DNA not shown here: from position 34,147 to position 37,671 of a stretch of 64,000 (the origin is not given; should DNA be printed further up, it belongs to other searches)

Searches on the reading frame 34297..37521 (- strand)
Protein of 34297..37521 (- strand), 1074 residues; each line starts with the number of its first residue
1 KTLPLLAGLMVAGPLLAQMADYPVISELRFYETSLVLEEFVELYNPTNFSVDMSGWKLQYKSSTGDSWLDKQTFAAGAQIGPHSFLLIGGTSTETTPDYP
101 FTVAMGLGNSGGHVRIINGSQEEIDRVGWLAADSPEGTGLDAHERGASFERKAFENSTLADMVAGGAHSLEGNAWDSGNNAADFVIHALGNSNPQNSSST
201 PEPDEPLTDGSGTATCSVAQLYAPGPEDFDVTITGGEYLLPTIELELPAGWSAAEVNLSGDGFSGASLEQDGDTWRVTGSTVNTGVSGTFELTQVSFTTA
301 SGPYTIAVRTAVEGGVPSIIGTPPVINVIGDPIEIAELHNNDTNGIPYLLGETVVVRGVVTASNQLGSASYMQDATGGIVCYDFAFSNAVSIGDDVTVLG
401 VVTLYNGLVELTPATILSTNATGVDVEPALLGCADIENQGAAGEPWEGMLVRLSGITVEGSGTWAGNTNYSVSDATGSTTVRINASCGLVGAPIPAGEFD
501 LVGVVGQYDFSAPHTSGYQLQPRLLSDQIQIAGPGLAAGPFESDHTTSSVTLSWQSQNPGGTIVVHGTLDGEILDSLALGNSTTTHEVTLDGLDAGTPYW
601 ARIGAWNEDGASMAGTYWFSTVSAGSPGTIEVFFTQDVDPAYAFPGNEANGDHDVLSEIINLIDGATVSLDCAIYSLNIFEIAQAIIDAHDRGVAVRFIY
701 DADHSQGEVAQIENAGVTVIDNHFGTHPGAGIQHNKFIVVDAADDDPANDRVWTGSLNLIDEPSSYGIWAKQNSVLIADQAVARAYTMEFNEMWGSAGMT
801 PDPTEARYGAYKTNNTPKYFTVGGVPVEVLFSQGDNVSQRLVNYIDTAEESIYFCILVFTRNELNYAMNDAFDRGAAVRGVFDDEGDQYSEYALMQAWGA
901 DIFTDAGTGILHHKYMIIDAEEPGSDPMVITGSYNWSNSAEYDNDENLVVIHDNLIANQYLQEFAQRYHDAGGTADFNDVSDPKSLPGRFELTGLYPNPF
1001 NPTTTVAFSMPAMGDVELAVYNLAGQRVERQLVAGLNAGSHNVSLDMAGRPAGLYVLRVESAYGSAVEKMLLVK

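Call 99: search_protein_families(library=pfam, proteins=[window:34297-37521:-], max_evalue=0.00001)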
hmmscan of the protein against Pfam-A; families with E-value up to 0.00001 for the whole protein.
window:34297-37521:- (1074 aa): 4 families
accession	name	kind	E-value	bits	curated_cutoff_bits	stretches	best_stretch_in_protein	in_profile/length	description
PF13091.12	PLDc_2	-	9e-35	119.8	27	2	841-966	1-130/132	PLD-like domain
PF00932.25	LTD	-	1.6e-10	41.8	34.3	1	35-129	22-107/109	Lamin Tail Domain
PF18942.5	DUF5689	-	3.5e-08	34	28.6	1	333-527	4-216/217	Family of unknown function (DUF5689)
PF18962.6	Por_Secre_tail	-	5e-08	33.6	27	1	995-1070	1-73/75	Secretion system C-terminal sorting domain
